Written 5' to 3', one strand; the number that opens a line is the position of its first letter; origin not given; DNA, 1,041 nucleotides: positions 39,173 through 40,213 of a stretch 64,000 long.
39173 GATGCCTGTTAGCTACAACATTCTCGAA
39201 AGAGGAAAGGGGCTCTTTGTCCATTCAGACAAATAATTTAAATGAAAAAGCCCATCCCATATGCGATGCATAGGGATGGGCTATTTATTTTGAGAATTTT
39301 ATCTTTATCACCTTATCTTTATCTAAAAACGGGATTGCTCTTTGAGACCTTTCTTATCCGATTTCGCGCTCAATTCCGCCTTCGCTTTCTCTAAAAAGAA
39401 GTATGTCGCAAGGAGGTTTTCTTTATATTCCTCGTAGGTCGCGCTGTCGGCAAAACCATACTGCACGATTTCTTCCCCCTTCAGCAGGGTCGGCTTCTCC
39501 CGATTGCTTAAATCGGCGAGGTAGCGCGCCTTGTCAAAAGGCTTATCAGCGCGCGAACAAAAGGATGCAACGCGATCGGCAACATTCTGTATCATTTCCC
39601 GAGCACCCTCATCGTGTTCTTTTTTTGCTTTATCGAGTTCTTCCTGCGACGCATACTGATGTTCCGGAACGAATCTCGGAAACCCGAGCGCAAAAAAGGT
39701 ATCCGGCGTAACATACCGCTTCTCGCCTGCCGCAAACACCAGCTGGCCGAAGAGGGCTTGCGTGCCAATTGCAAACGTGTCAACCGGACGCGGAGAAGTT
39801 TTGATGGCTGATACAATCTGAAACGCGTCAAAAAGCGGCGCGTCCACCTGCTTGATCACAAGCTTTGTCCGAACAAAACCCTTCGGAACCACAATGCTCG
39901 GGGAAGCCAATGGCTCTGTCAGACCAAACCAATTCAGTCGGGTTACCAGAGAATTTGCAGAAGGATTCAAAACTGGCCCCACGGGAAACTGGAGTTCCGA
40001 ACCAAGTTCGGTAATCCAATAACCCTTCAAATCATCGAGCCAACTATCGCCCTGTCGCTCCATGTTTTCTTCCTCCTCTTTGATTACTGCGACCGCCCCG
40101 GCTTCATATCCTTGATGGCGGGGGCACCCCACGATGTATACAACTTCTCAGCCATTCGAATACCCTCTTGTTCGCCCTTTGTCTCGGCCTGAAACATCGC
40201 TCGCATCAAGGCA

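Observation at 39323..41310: Three strong-RBS genes of unknown function embedded between pafA and prcBA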

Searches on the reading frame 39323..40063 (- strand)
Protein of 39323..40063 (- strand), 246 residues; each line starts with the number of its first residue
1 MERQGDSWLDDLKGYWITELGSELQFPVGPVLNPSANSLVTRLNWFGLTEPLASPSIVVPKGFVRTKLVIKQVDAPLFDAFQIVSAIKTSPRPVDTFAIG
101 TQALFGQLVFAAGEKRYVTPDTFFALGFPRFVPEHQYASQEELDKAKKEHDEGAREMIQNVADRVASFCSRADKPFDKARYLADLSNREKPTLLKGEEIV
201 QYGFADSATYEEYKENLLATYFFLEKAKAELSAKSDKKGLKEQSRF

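Call 5: search_protein_families(library=pfam, proteins=[window:39323-40063:-], max_evalue=1)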
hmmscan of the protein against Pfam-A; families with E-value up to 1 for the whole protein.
window:39323-40063:- (246 aa): 2 families
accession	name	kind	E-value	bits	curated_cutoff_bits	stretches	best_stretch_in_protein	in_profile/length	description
PF00574.28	CLP_protease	-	0.0042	17.4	20.2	1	79-207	62-177/182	Clp protease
PF24430.1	DUF7553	-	0.07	14.1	27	1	139-175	9-45/85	Family of unknown function (DUF7553)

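Call 8: search_protein_families(library=ncbifam, proteins=[window:39323-40063:-], max_evalue=1)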
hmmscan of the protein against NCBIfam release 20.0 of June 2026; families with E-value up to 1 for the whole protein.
window:39323-40063:- (246 aa): 1 family
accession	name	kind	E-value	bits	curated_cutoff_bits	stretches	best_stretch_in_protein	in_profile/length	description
NF009205.0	PRK12553.1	subfamily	0.19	11.3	228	1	84-130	88-136/211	ATP-dependent Clp protease proteolytic subunit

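Call 9: search_solved_structures(query=window:39323-40063:-, max_evalue=10, show_alignments=2)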
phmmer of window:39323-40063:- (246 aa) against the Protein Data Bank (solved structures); distinct sequences matched with E-value up to 10: 11.
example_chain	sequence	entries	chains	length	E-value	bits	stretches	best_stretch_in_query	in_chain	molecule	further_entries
9ilk_A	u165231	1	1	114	0.86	12.4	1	113-180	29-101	Transcriptional regulator SarA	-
2yq8_A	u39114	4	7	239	0.86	12.4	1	60-162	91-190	PROLYL 4-HYDROXYLASE SUBUNIT ALPHA-1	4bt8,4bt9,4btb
2frh_A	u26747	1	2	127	0.94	12.3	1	111-179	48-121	Staphylococcal accessory regulator A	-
4bta_A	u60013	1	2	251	0.97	12.2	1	60-162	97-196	PROLYL 4-HYDROXYLASE SUBUNIT ALPHA-1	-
6nay_A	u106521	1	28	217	1.4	11.7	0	22-157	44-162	ATP-dependent Clp protease proteolytic subunit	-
6w9t_A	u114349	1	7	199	1.5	11.6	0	23-157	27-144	ATP-dependent Clp protease proteolytic subunit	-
7kr2_A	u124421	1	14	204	1.6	11.5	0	23-157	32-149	ATP-dependent Clp protease proteolytic subunit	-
6vfs_L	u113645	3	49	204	1.6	11.5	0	23-157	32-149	ATP-dependent Clp protease proteolytic subunit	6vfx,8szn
7tjl_A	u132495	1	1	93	1.6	11.5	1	151-230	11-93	De novo designed protein, SEWN0.1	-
5dkp_A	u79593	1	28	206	1.6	11.5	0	23-157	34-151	ATP-dependent Clp protease proteolytic subunit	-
6naw_A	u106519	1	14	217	1.7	11.4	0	23-157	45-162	ATP-dependent Clp protease proteolytic subunit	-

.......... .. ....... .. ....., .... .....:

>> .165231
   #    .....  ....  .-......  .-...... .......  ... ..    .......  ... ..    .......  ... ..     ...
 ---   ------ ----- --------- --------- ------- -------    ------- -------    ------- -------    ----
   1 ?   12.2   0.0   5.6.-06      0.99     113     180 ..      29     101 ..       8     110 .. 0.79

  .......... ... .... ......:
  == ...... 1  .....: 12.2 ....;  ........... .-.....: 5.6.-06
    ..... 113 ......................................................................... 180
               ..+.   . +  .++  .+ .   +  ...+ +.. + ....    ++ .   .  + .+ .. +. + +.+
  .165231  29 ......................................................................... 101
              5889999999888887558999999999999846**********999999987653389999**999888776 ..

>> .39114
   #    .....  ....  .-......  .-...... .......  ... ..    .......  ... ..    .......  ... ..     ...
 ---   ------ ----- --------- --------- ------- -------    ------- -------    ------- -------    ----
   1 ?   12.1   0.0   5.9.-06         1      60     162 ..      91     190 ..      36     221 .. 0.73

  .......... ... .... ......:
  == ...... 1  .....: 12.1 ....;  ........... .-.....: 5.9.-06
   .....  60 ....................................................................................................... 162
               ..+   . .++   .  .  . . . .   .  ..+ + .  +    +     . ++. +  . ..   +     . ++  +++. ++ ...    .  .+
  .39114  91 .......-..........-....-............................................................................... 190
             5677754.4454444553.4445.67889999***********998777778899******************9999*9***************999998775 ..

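Call 12: find_homologous_proteins(query=window:39323-40063:-)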
Query window:39323-40063:- (246 aa): 1 proteins with E <= 0.001 among 499 candidates.
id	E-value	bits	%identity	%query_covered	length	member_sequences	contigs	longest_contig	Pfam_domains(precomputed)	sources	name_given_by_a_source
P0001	1.1e-159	547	100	100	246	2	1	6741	-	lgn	-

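Call 33: search_protein_families(library=phrogs, proteins=[window:39323-40063:-], max_evalue=1)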
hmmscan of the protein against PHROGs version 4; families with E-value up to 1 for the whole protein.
window:39323-40063:- (246 aa): 0 families
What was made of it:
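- On Phage or defence-system protein (A, B, C): There are no PHROGs hits (call 33).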

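Call 34: search_protein_families(library=padloc, proteins=[window:39323-40063:-], max_evalue=1)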
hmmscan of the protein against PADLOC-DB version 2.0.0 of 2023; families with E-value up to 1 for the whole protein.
window:39323-40063:- (246 aa): 0 families

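Call 37: predict_structure(protein=window:39323-40063:-)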
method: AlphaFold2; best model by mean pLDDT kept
length: 246 residues; sequences in the alignment: 1
mean_pLDDT: 36.3   pTM: 0.25
mean pLDDT of the five models: 36.3, 33.7, 33.2, 32.7, 32.0
residues with pLDDT >= 90: 0; 70-90: 3; 50-70: 16; < 50: 227
segments of 3 or more residues with pLDDT < 50: 1-136, 153-222, 230-246
pLDDT, mean of each block of 10 residues (from residue 1): 33 28 25 28 27 26 24 30 30 31 37 33 38 51 61 45 41 38 39 34 35 46 50 44 34
secondary structure, 60 per line:
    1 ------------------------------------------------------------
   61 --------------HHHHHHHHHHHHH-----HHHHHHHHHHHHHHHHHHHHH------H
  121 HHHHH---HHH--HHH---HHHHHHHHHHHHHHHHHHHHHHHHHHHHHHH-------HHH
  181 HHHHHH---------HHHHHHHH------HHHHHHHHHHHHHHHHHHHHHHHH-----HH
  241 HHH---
elements in order: H75-87 H93-113 H120-125 H140-170 H178-186 H196-203 H210-233 H239-243
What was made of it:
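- On ClpP / peptidase S14 (for C): The single-sequence AlphaFold model has pLDDT 36 (call 37).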

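Call 38: search_protein_representatives(protein=window:39323-40063:-)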
Query: 246 residues. Proteins with E-value up to 0.001 (for the whole library): 2; up to 1e-10: 1; up to 1e-30: 1. The best 2 are listed.
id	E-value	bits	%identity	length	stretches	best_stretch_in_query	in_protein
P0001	3.5e-160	547.2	100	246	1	1-246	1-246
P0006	2.9e-05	40.1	32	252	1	68-220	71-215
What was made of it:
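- Tried and rejected: Exhaustive HMMER on C. It found one relative only (call 38).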

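Call 40: search_protein_families(library=pfam, proteins=[P0006], max_evalue=1)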
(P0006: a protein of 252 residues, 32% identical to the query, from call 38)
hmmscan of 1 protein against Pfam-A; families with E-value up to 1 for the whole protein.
P0006 (252 aa): 1 family
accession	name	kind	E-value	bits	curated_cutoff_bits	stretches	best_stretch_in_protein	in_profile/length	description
PF00574.28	CLP_protease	-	9.4e-11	42.3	20.2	1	83-201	60-176/182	Clp protease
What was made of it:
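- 39323..40063 (-): Gene C: a 246-aa divergent ClpP-family homolog lacking the Ser-His-Asp triad (Leu104 at the Ser position, Gly at the His position, no Asp) and lacking the SPGG oxyanion motif. The only relative, P0006 (E=2.9e-5), scores 42.3 bits on CLP_protease (calls 38, 40).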

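Call 41: find_encoding_contigs(protein=P0006, flank=10000)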
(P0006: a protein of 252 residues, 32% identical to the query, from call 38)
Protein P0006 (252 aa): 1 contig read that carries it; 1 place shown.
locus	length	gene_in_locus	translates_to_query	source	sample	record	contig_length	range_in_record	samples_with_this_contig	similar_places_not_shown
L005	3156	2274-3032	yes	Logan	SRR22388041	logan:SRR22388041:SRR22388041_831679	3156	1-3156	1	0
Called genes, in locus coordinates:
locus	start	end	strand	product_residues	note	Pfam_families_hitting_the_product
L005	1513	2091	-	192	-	-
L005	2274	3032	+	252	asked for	PF00574:CLP_protease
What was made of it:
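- P0006 is not next to any proteasome gene (call 41).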

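Call 43: search_solved_structures(query=A3, max_evalue=1, show_alignments=1)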
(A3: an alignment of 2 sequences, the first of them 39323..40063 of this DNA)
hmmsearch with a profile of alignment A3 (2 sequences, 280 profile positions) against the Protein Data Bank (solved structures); distinct sequences matched with E-value up to 1: 93 (the best 60 are shown).
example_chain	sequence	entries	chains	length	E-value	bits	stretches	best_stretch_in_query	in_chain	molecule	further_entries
6hwm_A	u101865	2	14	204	1.8e-06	30.8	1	93-202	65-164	ATP-dependent Clp protease proteolytic subunit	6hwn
9ndj_P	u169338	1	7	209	1.6e-05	27.6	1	105-231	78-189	ATP-dependent Clp protease proteolytic subunit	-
7m1l_A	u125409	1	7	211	1.8e-05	27.4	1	104-230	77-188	ATP-dependent Clp protease proteolytic subunit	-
6l40_E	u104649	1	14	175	7.9e-05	25.3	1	98-212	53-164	ATP-dependent Clp protease proteolytic subunit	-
6l3x_A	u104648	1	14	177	8e-05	25.3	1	98-212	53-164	ATP-dependent Clp protease proteolytic subunit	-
5c90_A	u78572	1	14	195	9.4e-05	25.1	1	98-212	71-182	ATP-dependent Clp protease proteolytic subunit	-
4mxi_A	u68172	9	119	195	0.0001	25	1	98-212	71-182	ATP-dependent Clp protease proteolytic subunit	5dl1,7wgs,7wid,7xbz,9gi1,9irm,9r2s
6dkf_B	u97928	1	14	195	0.0001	25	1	98-212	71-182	ATP-dependent Clp protease proteolytic subunit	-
9jop_H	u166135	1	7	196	0.0001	24.9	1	98-212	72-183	ATP-dependent Clp protease proteolytic subunit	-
8r03_A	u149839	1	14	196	0.0001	24.9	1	98-212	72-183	ATP-dependent Clp protease proteolytic subunit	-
3st9_A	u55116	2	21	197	0.00011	24.9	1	98-212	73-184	ATP-dependent Clp protease proteolytic subunit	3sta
9irp_A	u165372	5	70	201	0.00011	24.9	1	98-212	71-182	ATP-dependent Clp protease proteolytic subunit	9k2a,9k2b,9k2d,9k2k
3qwd_A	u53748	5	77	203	0.00011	24.8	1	98-212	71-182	ATP-dependent Clp protease proteolytic subunit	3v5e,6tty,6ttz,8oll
4emm_V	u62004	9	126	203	0.00011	24.8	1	98-212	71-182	ATP-dependent Clp protease proteolytic subunit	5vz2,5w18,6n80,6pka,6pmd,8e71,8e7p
8ef8_A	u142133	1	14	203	0.00012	24.8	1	98-212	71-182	ATP-dependent Clp protease proteolytic subunit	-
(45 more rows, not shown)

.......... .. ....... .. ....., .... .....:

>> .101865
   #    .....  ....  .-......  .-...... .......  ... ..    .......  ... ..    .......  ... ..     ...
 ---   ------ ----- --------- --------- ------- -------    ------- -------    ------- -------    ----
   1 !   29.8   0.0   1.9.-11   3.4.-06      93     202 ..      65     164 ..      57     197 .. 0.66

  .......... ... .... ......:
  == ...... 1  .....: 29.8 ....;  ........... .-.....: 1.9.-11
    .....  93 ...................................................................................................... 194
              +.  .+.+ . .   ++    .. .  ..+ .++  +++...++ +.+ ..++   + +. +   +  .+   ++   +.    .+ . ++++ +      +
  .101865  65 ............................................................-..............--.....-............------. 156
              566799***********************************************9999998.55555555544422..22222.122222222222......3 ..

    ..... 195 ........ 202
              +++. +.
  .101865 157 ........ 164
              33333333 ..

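Call 58: search_protein_families(library=ncbifam, proteins=[P0006], max_evalue=0.00001)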
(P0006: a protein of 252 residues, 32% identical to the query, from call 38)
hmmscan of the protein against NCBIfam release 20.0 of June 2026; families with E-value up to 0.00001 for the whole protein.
P0006 (252 aa): 2 families
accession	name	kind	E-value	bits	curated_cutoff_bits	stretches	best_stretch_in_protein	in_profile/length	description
NF009205.0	PRK12553.1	subfamily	4.7e-08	32.9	228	1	82-200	80-198/211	ATP-dependent Clp protease proteolytic subunit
NF001368.0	PRK00277.1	subfamily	3.7e-06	26.9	249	1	82-199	75-190/203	ATP-dependent Clp protease proteolytic subunit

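Call 79: search_dna_similar(query=window:39323-40063:-, collection=phages, mode=protein, max_evalue=0.01, max_rows=5)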
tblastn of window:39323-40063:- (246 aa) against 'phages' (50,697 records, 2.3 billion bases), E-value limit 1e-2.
Records with a match: 7; places in all: 7; records where one place covers at least 80% of the query: 0.
Best place of each record, by identity: <60% 7.
By first word of the organism name: Bacillus 7.
By host as written in the record: Bacillus cereus 4; Bacillus anthracis 3.
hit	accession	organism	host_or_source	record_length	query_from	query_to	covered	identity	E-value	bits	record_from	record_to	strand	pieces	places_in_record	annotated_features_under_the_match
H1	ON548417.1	Bacillus phage vB_BanS-Thrax1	Bacillus anthracis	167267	68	124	23%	35.1%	2e-4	48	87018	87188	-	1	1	ATP-dependent ClpP protease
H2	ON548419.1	Bacillus phage vB_BanS-Thrax3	Bacillus anthracis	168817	68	124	23%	35.1%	2e-4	48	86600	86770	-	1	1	ATP-dependent ClpP protease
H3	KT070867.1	Bacillus phage PBC2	Bacillus cereus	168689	68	124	23%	35.1%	2e-4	48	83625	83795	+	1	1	putative Clp endopeptidase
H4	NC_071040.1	Bacillus phage PBC2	Bacillus cereus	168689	68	124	23%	35.1%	2e-4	48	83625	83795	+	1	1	ATP-dependent protease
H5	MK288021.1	Bacillus phage pW2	Bacillus cereus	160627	68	124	23%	35.1%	1e-3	45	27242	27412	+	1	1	ATP-dependent Clp protease proteolytic subunit 1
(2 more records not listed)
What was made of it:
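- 39323..40063 (-): Pfam CLP_protease E=0.004, 17.4 bits, below the 20.2 cut-off (call 5). tblastn against phage ClpPs E=2e-4 (call 79).
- On ClpP / peptidase S14 (for C): Direct tblastn against phage ClpP gives 2e-4 (call 79).
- On Phage or defence-system protein (A, B, C): C matches only the ClpP genes of Bacillus phages (call 79).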

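Call 92: find_related_loci(query=A3, collection=viral_contigs, flank=10000)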
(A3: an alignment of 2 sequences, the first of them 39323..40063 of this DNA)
Query A3 (246 aa) in viral_contigs; peptide patterns used: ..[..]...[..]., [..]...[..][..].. (x = any residue, [..] = any of these).
26 stretches matched a pattern; 5 encode a relative of the query (tblastn E <= 1e-3); 5 distinct loci.
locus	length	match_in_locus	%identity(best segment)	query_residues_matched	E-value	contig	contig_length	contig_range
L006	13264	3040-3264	34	65-151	4e-8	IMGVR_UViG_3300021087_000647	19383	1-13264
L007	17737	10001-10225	34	65-151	4e-8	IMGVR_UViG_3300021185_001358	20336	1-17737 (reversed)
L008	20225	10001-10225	34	65-151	4e-8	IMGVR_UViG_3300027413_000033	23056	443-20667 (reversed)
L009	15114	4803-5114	25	65-189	2e-6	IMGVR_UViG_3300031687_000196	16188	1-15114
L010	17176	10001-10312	25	65-189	2e-6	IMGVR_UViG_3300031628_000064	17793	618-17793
